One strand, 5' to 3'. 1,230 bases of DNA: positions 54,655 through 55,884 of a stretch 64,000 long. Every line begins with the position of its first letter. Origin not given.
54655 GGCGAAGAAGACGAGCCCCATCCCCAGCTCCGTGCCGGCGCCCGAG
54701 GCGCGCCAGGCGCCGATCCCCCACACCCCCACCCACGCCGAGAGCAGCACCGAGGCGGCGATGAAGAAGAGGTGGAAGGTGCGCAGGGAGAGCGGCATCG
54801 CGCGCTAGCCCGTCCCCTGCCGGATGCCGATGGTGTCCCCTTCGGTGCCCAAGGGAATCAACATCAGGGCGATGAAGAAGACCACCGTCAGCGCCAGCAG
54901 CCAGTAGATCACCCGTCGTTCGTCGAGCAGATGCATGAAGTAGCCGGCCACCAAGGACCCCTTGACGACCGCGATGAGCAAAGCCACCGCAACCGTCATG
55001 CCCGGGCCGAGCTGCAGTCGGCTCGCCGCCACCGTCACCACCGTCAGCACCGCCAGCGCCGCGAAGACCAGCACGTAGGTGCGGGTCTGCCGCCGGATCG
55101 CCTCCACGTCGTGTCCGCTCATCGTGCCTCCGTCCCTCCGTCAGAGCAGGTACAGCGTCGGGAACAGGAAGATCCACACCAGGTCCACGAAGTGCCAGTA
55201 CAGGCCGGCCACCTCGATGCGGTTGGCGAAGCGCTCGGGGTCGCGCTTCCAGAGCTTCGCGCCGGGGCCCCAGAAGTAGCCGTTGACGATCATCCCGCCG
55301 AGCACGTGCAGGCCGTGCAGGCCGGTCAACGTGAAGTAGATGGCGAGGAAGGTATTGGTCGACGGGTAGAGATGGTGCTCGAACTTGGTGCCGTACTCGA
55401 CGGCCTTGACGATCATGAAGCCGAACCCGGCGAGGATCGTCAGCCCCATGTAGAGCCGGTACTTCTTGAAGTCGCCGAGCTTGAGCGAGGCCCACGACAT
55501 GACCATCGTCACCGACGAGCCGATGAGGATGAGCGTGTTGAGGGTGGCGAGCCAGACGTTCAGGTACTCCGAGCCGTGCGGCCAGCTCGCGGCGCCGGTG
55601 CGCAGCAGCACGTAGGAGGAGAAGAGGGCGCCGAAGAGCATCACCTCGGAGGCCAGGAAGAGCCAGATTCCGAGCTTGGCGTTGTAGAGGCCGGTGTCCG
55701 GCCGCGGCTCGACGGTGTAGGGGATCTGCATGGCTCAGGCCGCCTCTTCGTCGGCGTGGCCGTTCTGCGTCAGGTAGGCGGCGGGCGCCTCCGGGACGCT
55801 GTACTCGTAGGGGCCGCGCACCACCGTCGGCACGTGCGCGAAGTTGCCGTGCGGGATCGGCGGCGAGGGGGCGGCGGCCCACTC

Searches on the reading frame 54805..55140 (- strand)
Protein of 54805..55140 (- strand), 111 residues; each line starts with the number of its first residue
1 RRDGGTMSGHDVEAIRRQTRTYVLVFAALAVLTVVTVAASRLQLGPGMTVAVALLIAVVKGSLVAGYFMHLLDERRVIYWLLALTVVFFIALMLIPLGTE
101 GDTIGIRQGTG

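Call 50: search_protein_families(library=pfam, proteins=[window:54805-55140:-], max_evalue=0.001)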
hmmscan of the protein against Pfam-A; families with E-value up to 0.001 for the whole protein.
window:54805-55140:- (111 aa): 2 families
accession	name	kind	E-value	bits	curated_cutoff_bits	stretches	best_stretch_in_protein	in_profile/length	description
PF03626.19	COX4_pro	-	5.3e-14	52.8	28.9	1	23-94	1-71/72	Prokaryotic Cytochrome C oxidase subunit IV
PF07690.21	MFS_1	-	0.00083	18.8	33.4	1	22-98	209-291/347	Major Facilitator Superfamily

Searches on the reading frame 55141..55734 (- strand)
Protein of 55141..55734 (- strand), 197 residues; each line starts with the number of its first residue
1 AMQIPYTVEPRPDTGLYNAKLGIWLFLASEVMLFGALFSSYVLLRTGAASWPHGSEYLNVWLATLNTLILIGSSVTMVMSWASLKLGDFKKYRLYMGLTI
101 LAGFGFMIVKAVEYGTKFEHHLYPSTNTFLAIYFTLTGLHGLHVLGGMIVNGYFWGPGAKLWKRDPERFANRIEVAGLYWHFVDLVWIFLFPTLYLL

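Call 50: search_protein_families(library=pfam, proteins=[window:55141-55734:-], max_evalue=0.001)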
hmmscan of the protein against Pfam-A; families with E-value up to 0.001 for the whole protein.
window:55141-55734:- (197 aa): 1 family
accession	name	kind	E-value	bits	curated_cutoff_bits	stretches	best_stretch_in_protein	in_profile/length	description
PF00510.24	COX3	-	1.2e-19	71.6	23.8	1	20-196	77-255/258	Cytochrome c oxidase subunit III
